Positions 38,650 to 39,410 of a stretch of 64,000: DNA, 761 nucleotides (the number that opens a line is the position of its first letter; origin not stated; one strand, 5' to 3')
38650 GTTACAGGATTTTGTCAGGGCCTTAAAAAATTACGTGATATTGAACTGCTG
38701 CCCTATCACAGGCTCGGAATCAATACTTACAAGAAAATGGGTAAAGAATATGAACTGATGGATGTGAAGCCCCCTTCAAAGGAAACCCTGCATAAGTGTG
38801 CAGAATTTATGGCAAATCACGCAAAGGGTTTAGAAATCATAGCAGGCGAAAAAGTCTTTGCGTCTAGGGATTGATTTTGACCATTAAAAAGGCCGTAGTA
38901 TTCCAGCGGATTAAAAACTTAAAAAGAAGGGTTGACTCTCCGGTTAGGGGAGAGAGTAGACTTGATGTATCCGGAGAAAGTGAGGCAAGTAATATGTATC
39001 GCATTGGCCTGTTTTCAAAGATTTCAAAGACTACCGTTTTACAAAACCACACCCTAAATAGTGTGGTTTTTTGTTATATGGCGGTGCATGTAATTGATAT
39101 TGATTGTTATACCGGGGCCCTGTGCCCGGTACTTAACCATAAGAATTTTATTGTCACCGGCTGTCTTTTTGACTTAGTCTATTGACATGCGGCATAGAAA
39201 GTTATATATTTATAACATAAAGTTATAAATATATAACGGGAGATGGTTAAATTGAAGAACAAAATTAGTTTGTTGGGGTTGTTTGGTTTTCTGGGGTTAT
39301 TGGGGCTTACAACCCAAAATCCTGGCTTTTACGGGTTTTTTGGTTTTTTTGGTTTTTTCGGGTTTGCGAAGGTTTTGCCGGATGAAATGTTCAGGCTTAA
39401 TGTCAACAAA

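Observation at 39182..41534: Two YozG-like XRE regulator plus small membrane protein modules flanking a membrane-anchored MBL hydrolase, each with its own palindromic operator over the promoter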

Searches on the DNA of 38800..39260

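Call 72: search_rna_families(source=window, start=38800, end=39260, threshold=evalue, max_evalue=1)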
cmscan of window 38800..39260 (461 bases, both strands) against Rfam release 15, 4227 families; matches with E-value up to 1: 2.
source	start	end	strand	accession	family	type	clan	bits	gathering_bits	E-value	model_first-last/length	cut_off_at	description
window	39010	39134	+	RF01770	rimP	Cis-reg; leader;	-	27.4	47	0.02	1-102/102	no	Gammaprotebacteria rimP leader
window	38883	38960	-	RF02837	anti-hemB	Gene; sRNA;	-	15.7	49.5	0.39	1-81/81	no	Burkholderia RNA 7 (anti-hemB)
